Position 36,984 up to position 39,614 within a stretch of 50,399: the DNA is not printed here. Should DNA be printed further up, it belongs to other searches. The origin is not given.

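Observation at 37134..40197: Electron-wire-less molybdoenzyme: bis-MGD catalytic subunit without FS0 cysteines plus a ferredoxin-derived subunit that has lost its clusters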

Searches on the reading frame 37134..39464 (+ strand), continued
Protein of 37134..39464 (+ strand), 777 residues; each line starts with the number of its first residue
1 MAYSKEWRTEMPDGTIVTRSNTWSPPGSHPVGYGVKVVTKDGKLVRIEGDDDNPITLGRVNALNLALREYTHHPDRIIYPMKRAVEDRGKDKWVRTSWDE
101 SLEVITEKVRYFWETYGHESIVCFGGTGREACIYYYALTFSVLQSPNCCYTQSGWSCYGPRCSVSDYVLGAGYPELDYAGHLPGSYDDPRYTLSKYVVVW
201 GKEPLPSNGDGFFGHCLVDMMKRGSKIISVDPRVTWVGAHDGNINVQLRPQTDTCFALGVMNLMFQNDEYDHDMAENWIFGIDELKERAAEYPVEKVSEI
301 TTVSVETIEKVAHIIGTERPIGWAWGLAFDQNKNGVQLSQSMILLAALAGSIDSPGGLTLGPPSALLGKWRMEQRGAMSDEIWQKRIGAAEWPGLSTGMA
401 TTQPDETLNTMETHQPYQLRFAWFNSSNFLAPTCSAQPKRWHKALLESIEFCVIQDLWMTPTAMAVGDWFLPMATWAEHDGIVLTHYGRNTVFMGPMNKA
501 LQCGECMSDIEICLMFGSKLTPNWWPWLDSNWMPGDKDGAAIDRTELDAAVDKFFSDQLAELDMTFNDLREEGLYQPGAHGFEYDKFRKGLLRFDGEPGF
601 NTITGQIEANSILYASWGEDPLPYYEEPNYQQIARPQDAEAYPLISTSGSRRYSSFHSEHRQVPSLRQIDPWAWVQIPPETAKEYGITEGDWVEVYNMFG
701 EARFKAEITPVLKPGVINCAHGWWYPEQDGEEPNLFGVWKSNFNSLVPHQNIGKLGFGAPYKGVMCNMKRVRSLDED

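Call 7: find_homologous_proteins(query=window:37134-39464:+, max_evalue=1e-10)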
Query window:37134-39464:+ (777 aa): 1243 proteins with E <= 1e-10 among 8000 candidates; the best 120 are listed.
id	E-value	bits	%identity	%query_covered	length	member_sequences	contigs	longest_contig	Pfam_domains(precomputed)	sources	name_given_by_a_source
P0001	0.0e+0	1794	95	100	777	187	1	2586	PF00384.28,PF01568.28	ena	-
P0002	0.0e+0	1686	88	100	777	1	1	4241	PF00384.28,PF01568.28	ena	-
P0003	0.0e+0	1683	89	100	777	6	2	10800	PF00384.28,PF01568.28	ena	-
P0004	0.0e+0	1662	87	100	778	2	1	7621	PF00384.28,PF01568.28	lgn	-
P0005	0.0e+0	1577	82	100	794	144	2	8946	PF00384.28,PF01568.28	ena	-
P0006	0.0e+0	1571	82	100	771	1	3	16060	PF00384.28,PF01568.28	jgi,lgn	jgi:anaerobic selenocysteine-containing dehydrogenase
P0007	0.0e+0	1557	81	100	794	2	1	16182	PF00384.28,PF01568.28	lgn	-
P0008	0.0e+0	1550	81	100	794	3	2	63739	PF00384.28,PF01568.28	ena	-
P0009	0.0e+0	1550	81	100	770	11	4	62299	PF00384.28,PF01568.28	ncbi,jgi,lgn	ncbi:MAG: molybdopterin-dependent oxidoreductase [Eggerthellaceae bacterium]|jgi:anaerobic selenocys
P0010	0.0e+0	1548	81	100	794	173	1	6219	PF00384.28,PF01568.28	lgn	-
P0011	0.0e+0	1538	80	100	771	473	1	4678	PF00384.28,PF01568.28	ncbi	-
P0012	0.0e+0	1531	80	100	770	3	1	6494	PF00384.28,PF01568.28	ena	-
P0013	0.0e+0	1529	80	100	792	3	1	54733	PF00384.28,PF01568.28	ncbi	-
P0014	0.0e+0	1523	81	100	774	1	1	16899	PF00384.28,PF01568.28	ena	-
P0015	0.0e+0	1519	80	100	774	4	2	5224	PF00384.28,PF01568.28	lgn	-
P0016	0.0e+0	1518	80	100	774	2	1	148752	PF00384.28,PF01568.28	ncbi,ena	-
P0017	0.0e+0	1517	80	100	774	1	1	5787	PF00384.28,PF01568.28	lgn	-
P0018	0.0e+0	1516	80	100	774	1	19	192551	PF00384.28,PF01568.28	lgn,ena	-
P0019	0.0e+0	1514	80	100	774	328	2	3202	PF00384.28,PF01568.28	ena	-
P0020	0.0e+0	1514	80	99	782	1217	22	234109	PF00384.28,PF01568.28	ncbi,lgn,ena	-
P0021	0.0e+0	1514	80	100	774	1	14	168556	PF00384.28,PF01568.28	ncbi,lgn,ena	-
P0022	0.0e+0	1512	80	100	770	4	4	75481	PF00384.28,PF01568.28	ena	-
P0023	0.0e+0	1512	80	99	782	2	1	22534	PF00384.28,PF01568.28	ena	-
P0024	0.0e+0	1512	80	100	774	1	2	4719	PF00384.28,PF01568.28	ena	-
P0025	0.0e+0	1512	80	100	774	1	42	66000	PF00384.28,PF01568.28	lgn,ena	-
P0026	0.0e+0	1511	79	100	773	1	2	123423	PF00384.28,PF01568.28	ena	-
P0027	0.0e+0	1511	80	100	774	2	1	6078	PF00384.28,PF01568.28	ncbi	-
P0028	0.0e+0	1504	79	100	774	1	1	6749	PF00384.28,PF01568.28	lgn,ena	-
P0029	0.0e+0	1501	79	100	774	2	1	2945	PF00384.28,PF01568.28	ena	-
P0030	0.0e+0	1501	72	88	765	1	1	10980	PF00384.28,PF01568.28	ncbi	-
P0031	0.0e+0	1499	79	100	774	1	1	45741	PF00384.28,PF01568.28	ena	-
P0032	0.0e+0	1494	79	100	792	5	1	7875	PF00384.28,PF01568.28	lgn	-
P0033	0.0e+0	1485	78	100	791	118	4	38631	PF00384.28,PF01568.28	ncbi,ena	-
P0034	0.0e+0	1475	78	100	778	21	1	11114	PF00384.28,PF01568.28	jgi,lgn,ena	jgi:anaerobic selenocysteine-containing dehydrogenase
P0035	0.0e+0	1433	84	89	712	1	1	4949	PF00384.28,PF01568.28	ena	-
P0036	0.0e+0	1422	80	92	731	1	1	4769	PF00384.28,PF01568.28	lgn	-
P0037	0.0e+0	1407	74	100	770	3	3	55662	PF00384.28,PF01568.28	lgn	-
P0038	0.0e+0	1389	73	100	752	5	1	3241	PF00384.28,PF01568.28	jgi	-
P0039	0.0e+0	1377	73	100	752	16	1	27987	PF00384.28,PF01568.28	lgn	-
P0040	0.0e+0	1358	71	100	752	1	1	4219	PF00384.28,PF01568.28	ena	-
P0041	0.0e+0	1357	71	100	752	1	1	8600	PF00384.28,PF01568.28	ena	-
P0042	0.0e+0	1355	71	100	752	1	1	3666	PF00384.28,PF01568.28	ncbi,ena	-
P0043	0.0e+0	1350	71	100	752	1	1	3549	PF00384.28,PF01568.28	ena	-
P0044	0.0e+0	1349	71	100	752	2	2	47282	PF00384.28,PF01568.28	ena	-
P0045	0.0e+0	1342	70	100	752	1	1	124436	PF00384.28,PF01568.28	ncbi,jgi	ncbi:MAG: molybdopterin-containing oxidoreductase family protein [Coriobacteriales bacterium]|jgi:an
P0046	0.0e+0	1339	70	100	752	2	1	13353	PF00384.28,PF01568.28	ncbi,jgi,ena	-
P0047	0.0e+0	1338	70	100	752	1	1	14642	PF00384.28,PF01568.28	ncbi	-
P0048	0.0e+0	1334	70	100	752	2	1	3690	PF00384.28,PF01568.28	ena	-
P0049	0.0e+0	1333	70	100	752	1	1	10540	PF00384.28,PF01568.28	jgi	jgi:anaerobic selenocysteine-containing dehydrogenase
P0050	0.0e+0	1322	69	100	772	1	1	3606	PF00384.28,PF01568.28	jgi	jgi:anaerobic selenocysteine-containing dehydrogenase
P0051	0.0e+0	1318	69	100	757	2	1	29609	PF00384.28,PF01568.28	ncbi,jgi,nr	ncbi:MAG: molybdopterin-dependent oxidoreductase [Coriobacteriales bacterium]|jgi:anaerobic selenocy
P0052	0.0e+0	1298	69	100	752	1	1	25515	PF00384.28,PF01568.28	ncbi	-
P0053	0.0e+0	1298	69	100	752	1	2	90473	PF00384.28,PF01568.28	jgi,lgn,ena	-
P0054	0.0e+0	1281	67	100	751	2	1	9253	PF00384.28,PF01568.28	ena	-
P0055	0.0e+0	1281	67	100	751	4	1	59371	PF00384.28,PF01568.28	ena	-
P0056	0.0e+0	1252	93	72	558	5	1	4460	PF00384.28,PF01568.28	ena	-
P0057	0.0e+0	1210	77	86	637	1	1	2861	PF00384.28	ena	-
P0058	0.0e+0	1206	68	98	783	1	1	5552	PF00384.28,PF01568.28,PF04879.22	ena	-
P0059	0.0e+0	1103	81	72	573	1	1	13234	PF00384.28,PF01568.28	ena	-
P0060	0.0e+0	1099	81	72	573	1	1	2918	PF00384.28,PF01568.28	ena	-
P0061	0.0e+0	1094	80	72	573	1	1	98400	PF00384.28,PF01568.28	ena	-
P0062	0.0e+0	1087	80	72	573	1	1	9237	PF00384.28,PF01568.28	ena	-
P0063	0.0e+0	1073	96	59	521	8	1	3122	PF00384.28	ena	-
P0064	0.0e+0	1070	79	72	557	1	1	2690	PF00384.28,PF01568.28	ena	-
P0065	0.0e+0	1063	57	100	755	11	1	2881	PF00384.28,PF01568.28,PF04879.22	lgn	-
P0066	0.0e+0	1063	58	100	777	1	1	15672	PF00384.28,PF01568.28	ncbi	-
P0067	0.0e+0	1063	57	99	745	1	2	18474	PF00384.28,PF01568.28,PF04879.22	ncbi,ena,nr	ncbi:MAG: molybdopterin-dependent oxidoreductase [Peptococcaceae bacterium]|nr:molybdopterin-depende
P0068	0.0e+0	1062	57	99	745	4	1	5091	PF00384.28,PF01568.28,PF04879.22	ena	-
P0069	0.0e+0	1062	57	99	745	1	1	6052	PF00384.28,PF01568.28,PF04879.22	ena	-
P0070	0.0e+0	1061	57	99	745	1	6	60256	PF00384.28,PF01568.28,PF04879.22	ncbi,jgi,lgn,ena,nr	ncbi:MAG: molybdopterin-dependent oxidoreductase [Peptococcaceae bacterium]|nr:molybdopterin-depende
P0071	0.0e+0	1061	57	99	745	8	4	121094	PF00384.28,PF01568.28,PF04879.22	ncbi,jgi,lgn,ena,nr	ncbi:MAG: molybdopterin-dependent oxidoreductase [Peptococcaceae bacterium]|nr:molybdopterin-depende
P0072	0.0e+0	1060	57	100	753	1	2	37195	PF00384.28,PF01568.28,PF04879.22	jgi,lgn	jgi:anaerobic selenocysteine-containing dehydrogenase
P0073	0.0e+0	1057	56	99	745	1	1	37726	PF00384.28,PF01568.28,PF04879.22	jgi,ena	-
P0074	0.0e+0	1057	57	99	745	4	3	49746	PF00384.28,PF01568.28,PF04879.22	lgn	-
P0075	0.0e+0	1055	57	100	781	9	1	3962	PF00384.28,PF01568.28,PF04879.22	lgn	-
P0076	0.0e+0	1053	57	100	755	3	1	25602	PF00384.28,PF01568.28,PF04879.22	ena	-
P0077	0.0e+0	1053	56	100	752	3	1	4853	PF00384.28,PF01568.28,PF04879.22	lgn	-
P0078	0.0e+0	1052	57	99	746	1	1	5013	PF00384.28,PF01568.28,PF04879.22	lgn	-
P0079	0.0e+0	1052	58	95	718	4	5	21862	PF00384.28,PF01568.28,PF04879.22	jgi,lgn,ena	-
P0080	0.0e+0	1051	57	99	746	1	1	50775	PF00384.28,PF01568.28,PF04879.22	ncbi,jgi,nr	ncbi:MAG TPA: molybdopterin-dependent oxidoreductase [Peptococcaceae bacterium]|jgi:anaerobic seleno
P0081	0.0e+0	1051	56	99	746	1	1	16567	PF00384.28,PF01568.28,PF04879.22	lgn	-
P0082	0.0e+0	1051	56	99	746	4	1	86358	PF00384.28,PF01568.28,PF04879.22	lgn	-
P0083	0.0e+0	1047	55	99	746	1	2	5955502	PF00384.28,PF01568.28,PF04879.22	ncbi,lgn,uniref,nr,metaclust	ncbi:molybdopterin-dependent oxidoreductase [Sporomusa acidovorans]|uniref:Acetylene hydratase n=1 T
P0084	0.0e+0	1047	57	100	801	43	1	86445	PF00384.28,PF01568.28,PF04879.22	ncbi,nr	ncbi:MAG: molybdopterin-dependent oxidoreductase [Coriobacteriales bacterium]|nr:molybdopterin-depen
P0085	0.0e+0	1045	57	99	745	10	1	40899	PF00384.28,PF01568.28,PF04879.22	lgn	-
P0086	0.0e+0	1043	57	99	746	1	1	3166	PF00384.28,PF01568.28,PF04879.22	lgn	-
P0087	0.0e+0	1041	57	99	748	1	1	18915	PF00384.28,PF01568.28,PF04879.22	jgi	jgi:anaerobic selenocysteine-containing dehydrogenase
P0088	0.0e+0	1040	56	99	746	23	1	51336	PF00384.28,PF01568.28,PF04879.22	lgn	-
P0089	0.0e+0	1040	56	99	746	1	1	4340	PF00384.28,PF01568.28,PF04879.22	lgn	-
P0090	0.0e+0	1038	55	99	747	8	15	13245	PF00384.28,PF01568.28,PF04879.22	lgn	-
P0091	0.0e+0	1037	56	99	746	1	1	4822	PF00384.28,PF01568.28,PF04879.22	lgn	-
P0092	0.0e+0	1035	56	99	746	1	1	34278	PF00384.28,PF01568.28,PF04879.22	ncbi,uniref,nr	ncbi:molybdopterin-dependent oxidoreductase [Sporomusa sp.]|uniref:molybdopterin-dependent oxidoredu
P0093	0.0e+0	1034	56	99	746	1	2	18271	PF00384.28,PF01568.28,PF04879.22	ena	-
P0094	0.0e+0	1032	56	99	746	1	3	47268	PF00384.28,PF01568.28,PF04879.22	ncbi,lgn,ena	-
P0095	0.0e+0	1031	56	99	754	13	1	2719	PF00384.28,PF01568.28,PF04879.22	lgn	-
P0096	0.0e+0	1030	83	66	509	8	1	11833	PF00384.28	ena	-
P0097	0.0e+0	1030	56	99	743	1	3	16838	PF00384.28,PF01568.28,PF04879.22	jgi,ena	-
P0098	0.0e+0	1029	56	99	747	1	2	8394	PF00384.28,PF01568.28,PF04879.22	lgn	-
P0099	0.0e+0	1029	56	98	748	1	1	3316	PF00384.28,PF01568.28,PF04879.22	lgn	-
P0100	0.0e+0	1026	56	99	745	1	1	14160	PF00384.28,PF01568.28,PF04879.22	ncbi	ncbi:MAG: molybdopterin-dependent oxidoreductase [Dehalobacterium sp.]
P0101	0.0e+0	1022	55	99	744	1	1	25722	PF00384.28,PF01568.28,PF04879.22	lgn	-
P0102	0.0e+0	1022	55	99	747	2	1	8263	PF00384.28,PF01568.28,PF04879.22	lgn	-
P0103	0.0e+0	1022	55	99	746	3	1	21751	PF00384.28,PF01568.28,PF04879.22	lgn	-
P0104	0.0e+0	1020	55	99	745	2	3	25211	PF00384.28,PF01568.28,PF04879.22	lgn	-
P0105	0.0e+0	1017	55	99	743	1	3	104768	PF00384.28,PF01568.28,PF04879.22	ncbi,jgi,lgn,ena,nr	ncbi:MAG: Acetylene hydratase [Firmicutes bacterium]|nr:Acetylene hydratase [Bacillota bacterium]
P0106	0.0e+0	1016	55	99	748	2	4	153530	PF00384.28,PF01568.28,PF04879.22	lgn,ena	-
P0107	0.0e+0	1014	59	95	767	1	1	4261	PF00384.28,PF01568.28,PF04879.22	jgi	-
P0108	0.0e+0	1013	55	99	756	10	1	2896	PF00384.28,PF01568.28,PF04879.22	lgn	-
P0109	0.0e+0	1013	55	99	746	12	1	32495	PF00384.28,PF01568.28,PF04879.22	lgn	-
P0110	0.0e+0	1013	85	63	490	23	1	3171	PF00384.28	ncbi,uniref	ncbi:molybdopterin-dependent oxidoreductase, partial [Enorma massiliensis]|uniref:molybdopterin-depe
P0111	0.0e+0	1013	55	99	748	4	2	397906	PF00384.28,PF01568.28,PF04879.22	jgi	jgi:anaerobic selenocysteine-containing dehydrogenase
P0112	0.0e+0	1012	58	94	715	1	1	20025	PF00384.28,PF01568.28,PF04879.22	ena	-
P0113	0.0e+0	1012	55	99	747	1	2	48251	PF00384.28,PF01568.28,PF04879.22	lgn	-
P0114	0.0e+0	1012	55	99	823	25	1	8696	PF00384.28,PF01568.28,PF04879.22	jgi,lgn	-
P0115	2.3e-297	1007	55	99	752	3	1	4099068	PF00384.28,PF01568.28,PF04879.22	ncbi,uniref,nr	ncbi:molybdopterin-dependent oxidoreductase [Geobacter sp. FeAm09]|uniref:molybdopterin-dependent ox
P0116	3.0e-297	1006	54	99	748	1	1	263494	PF00384.28,PF01568.28,PF04879.22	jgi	-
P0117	4.7e-297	1006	54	99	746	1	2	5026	PF00384.28,PF01568.28,PF04879.22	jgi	-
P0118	5.0e-297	1006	57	99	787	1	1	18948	PF00384.28,PF01568.28,PF04879.22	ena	-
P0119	5.1e-297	1006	55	99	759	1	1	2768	PF00384.28,PF01568.28,PF04879.22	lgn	-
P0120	5.2e-297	1006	56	100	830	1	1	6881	PF00384.28,PF01568.28,PF04879.22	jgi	jgi:anaerobic selenocysteine-containing dehydrogenase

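Call 12: find_related_loci(query=A1, collection=genome_contigs, flank=6000)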
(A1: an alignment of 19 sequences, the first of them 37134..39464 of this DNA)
Query A1 (777 aa) in genome_contigs; peptide patterns used: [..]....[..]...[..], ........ (x = any residue, [..] = any of these).
317 stretches matched a pattern; 271 encode a relative of the query (tblastn E <= 1e-3); the best 80 are kept; 80 distinct loci.
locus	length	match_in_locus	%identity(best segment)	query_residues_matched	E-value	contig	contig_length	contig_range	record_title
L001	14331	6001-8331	96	1-777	0e+0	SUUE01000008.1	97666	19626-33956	MAG: Coriobacteriaceae bacterium isolate SIG38 NODE_382_length_97666_cov_85.510611, whole genome shotgun sequence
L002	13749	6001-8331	94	1-777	0e+0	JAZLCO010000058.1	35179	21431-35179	MAG: Eggerthellaceae bacterium isolate T1900045049_TC20190042.MAGScoT_cleanbin_000004 SGB_4515_k141_1327163, whole genom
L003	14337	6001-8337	94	1-777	0e+0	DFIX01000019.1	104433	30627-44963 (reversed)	MAG TPA_asm: Eggerthellaceae bacterium UBA3686 UBA3686_contig_5433, whole genome shotgun sequence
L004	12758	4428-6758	93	1-777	0e+0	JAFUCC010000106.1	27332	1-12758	MAG: Eggerthellaceae bacterium isolate RGIG4359 Roe_deer_Jejunum-2__c83189, whole genome shotgun sequence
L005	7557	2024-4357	85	1-777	0e+0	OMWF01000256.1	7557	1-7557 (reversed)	uncultured actinobacterium isolate RUG033 genome assembly, contig: k87_36768368, whole genome shotgun sequence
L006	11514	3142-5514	82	2-777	0e+0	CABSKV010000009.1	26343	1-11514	MAG TPA_asm: uncultured Coriobacteriia bacterium isolate MGYG-HGUT-02686 genome assembly, contig: GUT_GENOME158324_9, wh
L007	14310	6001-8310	82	1-777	0e+0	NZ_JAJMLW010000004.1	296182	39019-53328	Adlercreutzia faecimuris strain JBNU-10 contig_25028_4, whole genome shotgun sequence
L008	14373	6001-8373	81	2-777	0e+0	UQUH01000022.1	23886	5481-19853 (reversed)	uncultured Coriobacteriaceae bacterium isolate UMGS650 genome assembly, contig: NODE_1009_length_23886_cov_7.519995, who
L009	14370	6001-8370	80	1-775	0e+0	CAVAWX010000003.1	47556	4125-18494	Acidaminococcaceae bacterium isolate G02643-L1_cleanbin_000019 genome assembly, contig: Spades_G02643-L1_contig_192, who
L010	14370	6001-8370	80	1-775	0e+0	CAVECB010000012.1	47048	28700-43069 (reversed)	Ruthenibacterium lactatiformans isolate H07647-L1_cleanbin_000020 genome assembly, contig: Spades_H07647-L1_contig_379,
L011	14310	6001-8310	82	1-777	0e+0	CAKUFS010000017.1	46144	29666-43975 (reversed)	MAG: uncultured Eggerthellaceae bacterium isolate REFINED_METABAT215_TOP10_CONTIGS_1500_ASSEMBLY_K77_MERGED__Hadza_MoBio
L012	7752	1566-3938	81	2-777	0e+0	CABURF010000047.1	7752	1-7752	MAG TPA_asm: uncultured Coriobacteriia bacterium isolate MGYG-HGUT-04247 genome assembly, contig: GUT_GENOME260956_47, w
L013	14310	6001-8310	82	1-777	0e+0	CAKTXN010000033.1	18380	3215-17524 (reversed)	MAG: uncultured Eggerthellaceae bacterium isolate REFINED_METABAT215_TOP10_CONTIGS_1500_ASSEMBLY_K77_MERGED__Hadza_MoBio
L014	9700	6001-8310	82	1-777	0e+0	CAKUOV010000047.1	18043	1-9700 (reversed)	MAG: uncultured Eggerthellaceae bacterium isolate REFINED_METABAT215_TOP10_CONTIGS_1500_ASSEMBLY_K77_MERGED__Hadza_PheCh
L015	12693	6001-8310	82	1-777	0e+0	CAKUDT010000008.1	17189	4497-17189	MAG: uncultured Eggerthellaceae bacterium isolate REFINED_METABAT215_TOP10_CONTIGS_1500_ASSEMBLY_K77_MERGED__Hadza_PheCh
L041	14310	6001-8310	81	1-777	0e+0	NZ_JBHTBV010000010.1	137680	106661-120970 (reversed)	Gordonibacter pamelaeae strain CCUG 55131 GCM70025281_12, whole genome shotgun sequence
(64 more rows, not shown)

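Call 14: find_encoding_contigs(protein=P0083, flank=8000, max_places=2)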
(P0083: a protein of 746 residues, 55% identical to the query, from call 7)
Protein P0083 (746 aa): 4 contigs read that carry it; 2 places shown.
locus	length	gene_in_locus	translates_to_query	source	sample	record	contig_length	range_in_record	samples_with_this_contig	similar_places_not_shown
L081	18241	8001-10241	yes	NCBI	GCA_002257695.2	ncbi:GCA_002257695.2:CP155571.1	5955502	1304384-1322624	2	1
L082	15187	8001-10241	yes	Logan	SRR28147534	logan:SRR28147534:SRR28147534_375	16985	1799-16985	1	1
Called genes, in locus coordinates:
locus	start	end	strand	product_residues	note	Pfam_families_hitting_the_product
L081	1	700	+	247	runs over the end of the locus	PF01061:ABC2_membrane, PF12698:ABC2_membrane_3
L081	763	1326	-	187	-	PF10502:Peptidase_S26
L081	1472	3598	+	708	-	PF03063:Prismane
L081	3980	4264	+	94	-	-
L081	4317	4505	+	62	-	-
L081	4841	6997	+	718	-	PF00989:PAS, PF00158:Sigma54_activat, PF07728:AAA_5, PF14532:Sigma54_activ_2, PF01078:Mg_chelatase (weak), PF25601:AAA_lid_14, PF02954:HTH_8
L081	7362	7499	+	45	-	-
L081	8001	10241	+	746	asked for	PF04879:Molybdop_Fe4S4, PF00384:Molybdopterin, PF01568:Molydop_binding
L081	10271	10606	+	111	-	PF13247:Fer4_11 (weak)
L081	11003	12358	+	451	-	PF00083:Sugar_tr, PF07690:MFS_1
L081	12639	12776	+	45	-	-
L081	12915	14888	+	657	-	PF02743:dCache_1, PF17201:Cache_3-Cache_2, PF08269:dCache_2 (weak), PF00672:HAMP, PF00015:MCPsignal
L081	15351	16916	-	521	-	-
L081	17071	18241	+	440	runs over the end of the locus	PF00083:Sugar_tr, PF07690:MFS_1, PF13347:MFS_2 (weak), PF06779:MFS_4, PF07690:MFS_1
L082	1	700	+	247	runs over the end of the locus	PF01061:ABC2_membrane, PF12698:ABC2_membrane_3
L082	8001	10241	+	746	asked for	PF04879:Molybdop_Fe4S4, PF00384:Molybdopterin, PF01568:Molydop_binding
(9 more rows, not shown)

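Call 15: find_encoding_contigs(protein=P0115, flank=8000, max_places=2)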
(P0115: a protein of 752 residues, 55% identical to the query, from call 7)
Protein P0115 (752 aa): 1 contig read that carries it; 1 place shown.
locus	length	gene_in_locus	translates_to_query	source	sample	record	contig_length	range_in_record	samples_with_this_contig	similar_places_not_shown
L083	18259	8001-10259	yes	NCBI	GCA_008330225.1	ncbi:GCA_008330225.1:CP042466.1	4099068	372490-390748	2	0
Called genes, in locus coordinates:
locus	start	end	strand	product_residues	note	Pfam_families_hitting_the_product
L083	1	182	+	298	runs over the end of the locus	PF01874:CitG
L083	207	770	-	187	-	PF08207:EFP_N, PF01132:EFP, PF09285:Elong-fact-P_C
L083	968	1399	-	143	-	PF14489:QueF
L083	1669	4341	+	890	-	PF01368:DHH, PF02272:DHHA1 (weak), PF00571:CBS, PF01743:PolyA_pol, PF12627:PolyA_pol_RNAbd (weak)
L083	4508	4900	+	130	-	-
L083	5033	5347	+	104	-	PF06865:Ppnp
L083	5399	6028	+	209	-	PF14681:UPRTase, PF00156:Pribosyltran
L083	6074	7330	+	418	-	PF00860:Xan_ur_permease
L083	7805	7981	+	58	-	-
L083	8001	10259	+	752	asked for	PF04879:Molybdop_Fe4S4, PF00384:Molybdopterin, PF01568:Molydop_binding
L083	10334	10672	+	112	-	PF13247:Fer4_11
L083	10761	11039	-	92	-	-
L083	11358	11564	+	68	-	-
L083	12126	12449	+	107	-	-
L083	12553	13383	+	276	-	PF09837:DUF2064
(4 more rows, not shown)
